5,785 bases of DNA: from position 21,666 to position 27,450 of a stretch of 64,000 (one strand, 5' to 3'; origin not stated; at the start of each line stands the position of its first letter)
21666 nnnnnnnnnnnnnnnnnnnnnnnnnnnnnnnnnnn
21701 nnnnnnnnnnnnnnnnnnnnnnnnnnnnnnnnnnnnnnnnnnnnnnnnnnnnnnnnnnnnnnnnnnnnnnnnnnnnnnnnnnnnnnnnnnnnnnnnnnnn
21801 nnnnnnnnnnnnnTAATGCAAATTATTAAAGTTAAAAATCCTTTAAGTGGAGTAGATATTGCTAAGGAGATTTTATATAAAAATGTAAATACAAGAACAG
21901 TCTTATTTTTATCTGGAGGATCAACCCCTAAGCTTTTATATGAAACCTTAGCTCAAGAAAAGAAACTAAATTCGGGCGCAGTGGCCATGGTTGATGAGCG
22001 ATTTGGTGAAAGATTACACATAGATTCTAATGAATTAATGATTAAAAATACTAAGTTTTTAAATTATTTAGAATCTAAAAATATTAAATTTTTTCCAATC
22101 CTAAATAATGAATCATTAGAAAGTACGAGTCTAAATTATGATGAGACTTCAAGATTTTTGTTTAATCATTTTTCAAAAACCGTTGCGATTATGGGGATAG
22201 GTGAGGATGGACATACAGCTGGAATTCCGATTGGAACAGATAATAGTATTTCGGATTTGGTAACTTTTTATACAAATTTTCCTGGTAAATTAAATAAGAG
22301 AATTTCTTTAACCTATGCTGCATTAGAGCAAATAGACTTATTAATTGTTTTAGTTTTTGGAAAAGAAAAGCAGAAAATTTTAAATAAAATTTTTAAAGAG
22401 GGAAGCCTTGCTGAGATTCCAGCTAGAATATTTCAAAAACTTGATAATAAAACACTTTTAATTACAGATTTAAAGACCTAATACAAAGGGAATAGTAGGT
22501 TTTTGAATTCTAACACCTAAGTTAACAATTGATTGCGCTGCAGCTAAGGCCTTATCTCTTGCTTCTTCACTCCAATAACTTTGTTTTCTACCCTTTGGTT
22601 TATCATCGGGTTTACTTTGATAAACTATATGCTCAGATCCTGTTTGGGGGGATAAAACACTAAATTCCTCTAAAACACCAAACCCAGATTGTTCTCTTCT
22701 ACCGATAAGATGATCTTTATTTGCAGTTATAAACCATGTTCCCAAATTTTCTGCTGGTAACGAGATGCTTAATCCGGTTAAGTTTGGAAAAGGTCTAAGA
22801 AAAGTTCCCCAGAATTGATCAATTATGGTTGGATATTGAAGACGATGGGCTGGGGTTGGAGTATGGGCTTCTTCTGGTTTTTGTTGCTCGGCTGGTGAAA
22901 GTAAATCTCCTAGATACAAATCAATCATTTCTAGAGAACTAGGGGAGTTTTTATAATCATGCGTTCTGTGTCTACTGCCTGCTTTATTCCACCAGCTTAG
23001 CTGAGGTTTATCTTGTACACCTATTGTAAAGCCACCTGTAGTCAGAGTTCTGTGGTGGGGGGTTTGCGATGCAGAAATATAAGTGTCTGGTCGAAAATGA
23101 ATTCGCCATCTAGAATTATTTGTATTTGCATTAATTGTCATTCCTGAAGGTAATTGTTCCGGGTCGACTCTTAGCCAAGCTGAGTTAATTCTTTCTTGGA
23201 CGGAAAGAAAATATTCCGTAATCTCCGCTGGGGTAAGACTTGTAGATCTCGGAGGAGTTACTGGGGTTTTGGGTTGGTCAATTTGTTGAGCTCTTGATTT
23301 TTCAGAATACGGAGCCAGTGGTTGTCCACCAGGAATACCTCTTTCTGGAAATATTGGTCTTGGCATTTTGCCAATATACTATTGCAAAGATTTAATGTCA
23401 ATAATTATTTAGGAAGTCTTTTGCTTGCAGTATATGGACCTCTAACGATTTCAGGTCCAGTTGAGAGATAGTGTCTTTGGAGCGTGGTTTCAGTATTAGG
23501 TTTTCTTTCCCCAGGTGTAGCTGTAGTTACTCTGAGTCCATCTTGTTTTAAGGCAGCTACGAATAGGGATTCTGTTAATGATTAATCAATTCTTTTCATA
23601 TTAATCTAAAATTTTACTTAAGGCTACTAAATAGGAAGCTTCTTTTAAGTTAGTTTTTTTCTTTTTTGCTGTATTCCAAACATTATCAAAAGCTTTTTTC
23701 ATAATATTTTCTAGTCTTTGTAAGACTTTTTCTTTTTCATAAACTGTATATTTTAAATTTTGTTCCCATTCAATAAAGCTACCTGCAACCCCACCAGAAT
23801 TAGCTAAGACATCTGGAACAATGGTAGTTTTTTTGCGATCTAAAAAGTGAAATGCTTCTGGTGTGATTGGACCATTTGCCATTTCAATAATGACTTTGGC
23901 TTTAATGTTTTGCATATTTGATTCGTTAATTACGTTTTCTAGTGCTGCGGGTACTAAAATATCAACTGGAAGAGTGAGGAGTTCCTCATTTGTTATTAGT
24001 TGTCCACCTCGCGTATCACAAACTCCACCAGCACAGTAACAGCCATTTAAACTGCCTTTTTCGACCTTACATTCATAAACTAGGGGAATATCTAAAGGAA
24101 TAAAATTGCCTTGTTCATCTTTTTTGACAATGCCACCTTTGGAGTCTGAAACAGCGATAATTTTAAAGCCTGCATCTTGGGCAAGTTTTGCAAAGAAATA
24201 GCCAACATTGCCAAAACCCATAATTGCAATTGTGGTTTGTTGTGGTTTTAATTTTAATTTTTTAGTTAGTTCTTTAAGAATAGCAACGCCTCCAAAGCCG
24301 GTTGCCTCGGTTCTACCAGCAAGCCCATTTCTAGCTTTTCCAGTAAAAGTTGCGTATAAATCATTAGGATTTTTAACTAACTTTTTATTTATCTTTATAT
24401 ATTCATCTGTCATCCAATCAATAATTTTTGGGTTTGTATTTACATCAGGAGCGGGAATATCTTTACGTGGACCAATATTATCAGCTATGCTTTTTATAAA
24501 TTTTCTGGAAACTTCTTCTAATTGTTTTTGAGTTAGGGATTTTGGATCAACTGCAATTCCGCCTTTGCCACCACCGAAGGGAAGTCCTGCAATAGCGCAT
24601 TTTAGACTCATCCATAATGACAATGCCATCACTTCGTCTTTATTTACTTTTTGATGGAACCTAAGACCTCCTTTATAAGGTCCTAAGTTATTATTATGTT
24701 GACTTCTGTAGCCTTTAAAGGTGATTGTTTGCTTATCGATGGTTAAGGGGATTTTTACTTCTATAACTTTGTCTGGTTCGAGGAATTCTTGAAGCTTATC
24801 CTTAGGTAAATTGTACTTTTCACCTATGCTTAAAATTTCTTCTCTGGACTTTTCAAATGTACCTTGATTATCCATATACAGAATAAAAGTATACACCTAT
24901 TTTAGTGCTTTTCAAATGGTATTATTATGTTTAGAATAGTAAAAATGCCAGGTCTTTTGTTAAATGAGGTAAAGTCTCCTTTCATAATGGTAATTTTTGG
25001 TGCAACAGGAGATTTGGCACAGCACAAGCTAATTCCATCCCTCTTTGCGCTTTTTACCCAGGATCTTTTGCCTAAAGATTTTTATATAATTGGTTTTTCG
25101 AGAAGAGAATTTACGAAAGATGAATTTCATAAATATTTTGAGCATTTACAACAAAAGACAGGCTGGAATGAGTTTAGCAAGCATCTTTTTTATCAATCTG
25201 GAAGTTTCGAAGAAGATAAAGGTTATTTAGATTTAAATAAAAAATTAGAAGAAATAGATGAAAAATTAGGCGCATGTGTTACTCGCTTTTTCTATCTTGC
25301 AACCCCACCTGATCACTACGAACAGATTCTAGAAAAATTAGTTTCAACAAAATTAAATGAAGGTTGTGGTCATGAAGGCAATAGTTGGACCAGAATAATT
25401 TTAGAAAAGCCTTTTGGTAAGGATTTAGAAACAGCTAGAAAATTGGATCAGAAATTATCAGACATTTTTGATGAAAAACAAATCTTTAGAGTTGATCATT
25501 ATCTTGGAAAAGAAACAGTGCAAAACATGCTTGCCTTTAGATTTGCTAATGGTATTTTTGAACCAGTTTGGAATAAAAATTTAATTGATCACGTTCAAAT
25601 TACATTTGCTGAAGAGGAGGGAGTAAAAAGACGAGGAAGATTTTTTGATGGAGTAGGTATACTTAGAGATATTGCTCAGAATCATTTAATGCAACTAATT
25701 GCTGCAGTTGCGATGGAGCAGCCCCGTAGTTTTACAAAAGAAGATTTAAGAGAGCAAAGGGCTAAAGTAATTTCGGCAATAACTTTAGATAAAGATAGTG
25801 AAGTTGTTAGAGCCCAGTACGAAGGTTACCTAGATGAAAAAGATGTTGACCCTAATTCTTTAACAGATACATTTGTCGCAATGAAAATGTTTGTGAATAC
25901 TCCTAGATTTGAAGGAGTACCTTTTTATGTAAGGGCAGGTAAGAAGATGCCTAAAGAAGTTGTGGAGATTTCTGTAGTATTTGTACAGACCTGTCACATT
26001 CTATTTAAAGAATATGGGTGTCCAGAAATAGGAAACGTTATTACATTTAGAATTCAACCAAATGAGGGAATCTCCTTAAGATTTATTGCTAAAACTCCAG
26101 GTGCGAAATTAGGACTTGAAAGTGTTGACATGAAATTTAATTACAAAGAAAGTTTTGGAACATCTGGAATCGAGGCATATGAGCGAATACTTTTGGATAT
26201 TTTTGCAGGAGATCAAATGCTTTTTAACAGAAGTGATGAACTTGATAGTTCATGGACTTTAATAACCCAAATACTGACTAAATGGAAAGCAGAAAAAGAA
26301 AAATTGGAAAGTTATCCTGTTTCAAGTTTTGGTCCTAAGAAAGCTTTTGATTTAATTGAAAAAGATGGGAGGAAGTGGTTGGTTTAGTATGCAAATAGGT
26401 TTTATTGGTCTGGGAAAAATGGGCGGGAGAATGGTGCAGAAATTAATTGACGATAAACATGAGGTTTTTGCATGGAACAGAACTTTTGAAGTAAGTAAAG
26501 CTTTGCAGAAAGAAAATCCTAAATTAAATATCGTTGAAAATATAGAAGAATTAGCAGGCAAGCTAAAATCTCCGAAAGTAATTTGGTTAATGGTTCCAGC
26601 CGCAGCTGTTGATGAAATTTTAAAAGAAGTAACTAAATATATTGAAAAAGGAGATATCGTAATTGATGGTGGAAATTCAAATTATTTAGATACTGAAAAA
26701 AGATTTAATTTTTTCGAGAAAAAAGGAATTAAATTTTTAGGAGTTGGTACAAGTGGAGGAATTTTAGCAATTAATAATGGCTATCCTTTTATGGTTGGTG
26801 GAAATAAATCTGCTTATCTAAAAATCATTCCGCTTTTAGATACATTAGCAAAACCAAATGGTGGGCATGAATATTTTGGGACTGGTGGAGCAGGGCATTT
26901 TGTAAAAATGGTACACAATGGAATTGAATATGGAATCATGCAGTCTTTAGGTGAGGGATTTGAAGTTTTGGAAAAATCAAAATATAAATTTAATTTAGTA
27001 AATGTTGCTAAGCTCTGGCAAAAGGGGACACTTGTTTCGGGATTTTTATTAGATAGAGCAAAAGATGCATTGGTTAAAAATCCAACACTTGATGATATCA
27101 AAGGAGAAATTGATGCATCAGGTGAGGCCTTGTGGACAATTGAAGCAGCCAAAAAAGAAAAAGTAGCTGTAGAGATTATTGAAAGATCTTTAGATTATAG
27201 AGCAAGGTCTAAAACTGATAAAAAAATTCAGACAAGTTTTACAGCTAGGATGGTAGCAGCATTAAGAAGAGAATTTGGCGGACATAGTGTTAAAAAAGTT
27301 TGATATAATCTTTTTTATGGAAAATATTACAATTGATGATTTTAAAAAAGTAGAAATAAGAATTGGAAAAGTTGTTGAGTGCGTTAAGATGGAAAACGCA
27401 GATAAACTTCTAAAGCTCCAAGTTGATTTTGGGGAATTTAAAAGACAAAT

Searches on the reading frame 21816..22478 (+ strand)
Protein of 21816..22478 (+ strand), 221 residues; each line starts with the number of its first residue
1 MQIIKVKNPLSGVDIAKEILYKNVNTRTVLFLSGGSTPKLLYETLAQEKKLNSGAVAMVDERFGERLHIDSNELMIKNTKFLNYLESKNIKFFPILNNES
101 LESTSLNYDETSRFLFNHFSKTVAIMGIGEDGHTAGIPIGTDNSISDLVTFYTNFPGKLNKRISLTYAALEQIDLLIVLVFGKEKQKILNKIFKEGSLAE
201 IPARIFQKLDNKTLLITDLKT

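Call 55: search_protein_families(library=pfam, proteins=[window:21816-22478:+], max_evalue=0.001)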
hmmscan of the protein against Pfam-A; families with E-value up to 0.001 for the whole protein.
window:21816-22478:+ (221 aa): 1 family
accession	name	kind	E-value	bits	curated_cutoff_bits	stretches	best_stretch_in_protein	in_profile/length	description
PF01182.26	Glucosamine_iso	-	8.3e-30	104.7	27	1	25-213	25-223/225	Glucosamine-6-phosphate isomerases/6-phosphogluconolactonase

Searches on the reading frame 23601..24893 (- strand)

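Call 29: search_protein_families(library=pfam, proteins=[window:23601-24893:-], max_evalue=0.0001)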
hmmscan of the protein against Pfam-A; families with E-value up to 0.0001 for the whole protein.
window:23601-24893:- (430 aa): 3 families
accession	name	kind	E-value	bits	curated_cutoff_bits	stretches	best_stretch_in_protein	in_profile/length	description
PF00208.27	ELFV_dehydrog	-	7e-64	216.3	23.4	1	190-429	2-234/241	Glutamate/Leucine/Phenylalanine/Valine dehydrogenase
PF02812.23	ELFV_dehydrog_N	-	4.3e-51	172.4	25.3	1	40-165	1-127/129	Glu/Leu/Phe/Val dehydrogenase, dimerisation domain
PF02826.25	2-Hacid_dh_C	-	4.7e-05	23.3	25.1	0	213-255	30-72/178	D-isomer specific 2-hydroxyacid dehydrogenase, NAD binding domain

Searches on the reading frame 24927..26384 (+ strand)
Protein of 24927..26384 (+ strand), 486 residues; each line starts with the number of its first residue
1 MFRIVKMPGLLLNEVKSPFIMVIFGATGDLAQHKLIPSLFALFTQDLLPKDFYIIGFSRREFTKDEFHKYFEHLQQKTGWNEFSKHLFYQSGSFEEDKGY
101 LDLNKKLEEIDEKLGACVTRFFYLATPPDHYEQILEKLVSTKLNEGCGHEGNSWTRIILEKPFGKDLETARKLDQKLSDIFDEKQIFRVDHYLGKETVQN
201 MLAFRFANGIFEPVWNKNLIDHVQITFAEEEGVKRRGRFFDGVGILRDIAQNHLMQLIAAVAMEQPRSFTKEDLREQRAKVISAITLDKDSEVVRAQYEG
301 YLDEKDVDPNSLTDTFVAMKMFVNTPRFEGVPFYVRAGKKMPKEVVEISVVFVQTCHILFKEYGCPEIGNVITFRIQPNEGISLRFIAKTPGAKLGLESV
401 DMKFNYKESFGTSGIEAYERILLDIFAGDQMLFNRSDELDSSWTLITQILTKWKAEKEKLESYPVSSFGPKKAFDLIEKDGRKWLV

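Call 29: search_protein_families(library=pfam, proteins=[window:24927-26384:+], max_evalue=0.0001)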
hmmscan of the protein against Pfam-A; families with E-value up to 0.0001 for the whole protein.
window:24927-26384:+ (486 aa): 2 families
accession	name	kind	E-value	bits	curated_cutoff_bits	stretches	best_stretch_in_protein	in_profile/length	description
PF02781.21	G6PD_C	-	4.9e-100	334.8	27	1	202-484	1-295/296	Glucose-6-phosphate dehydrogenase, C-terminal domain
PF00479.28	G6PD_N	-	6.4e-59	200.1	22.1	1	22-200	1-183/183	Glucose-6-phosphate dehydrogenase, NAD binding domain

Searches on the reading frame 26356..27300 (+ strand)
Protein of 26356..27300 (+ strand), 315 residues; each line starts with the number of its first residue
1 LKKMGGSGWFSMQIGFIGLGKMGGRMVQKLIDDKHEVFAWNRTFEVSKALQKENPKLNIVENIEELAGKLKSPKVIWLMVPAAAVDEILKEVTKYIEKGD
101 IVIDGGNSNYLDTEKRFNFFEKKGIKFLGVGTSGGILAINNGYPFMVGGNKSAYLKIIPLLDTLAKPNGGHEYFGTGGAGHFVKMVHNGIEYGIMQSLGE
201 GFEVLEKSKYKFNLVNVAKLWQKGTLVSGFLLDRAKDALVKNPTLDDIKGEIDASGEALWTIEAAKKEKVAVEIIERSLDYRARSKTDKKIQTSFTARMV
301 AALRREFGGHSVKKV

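Call 30: search_protein_families(library=pfam, proteins=[window:26356-27300:+], max_evalue=0.0001)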
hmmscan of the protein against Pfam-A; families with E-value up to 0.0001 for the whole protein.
window:26356-27300:+ (315 aa): 4 families
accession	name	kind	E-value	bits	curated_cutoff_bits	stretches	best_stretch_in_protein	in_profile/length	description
PF03446.21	NAD_binding_2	-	5.9e-37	127.6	21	1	13-166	1-154/161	NAD binding domain of 6-phosphogluconate dehydrogenase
PF00393.24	6PGD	-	1.3e-18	67.9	27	1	180-290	1-118/290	6-phosphogluconate dehydrogenase, C-terminal domain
PF03807.23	F420_oxidored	-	2.3e-09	38.1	21.6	1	13-105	1-91/94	NADP oxidoreductase coenzyme F420-dependent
PF01488.26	Shikimate_DH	-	2.8e-05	24.6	24.3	0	11-76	12-79/138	Shikimate / quinate 5-dehydrogenase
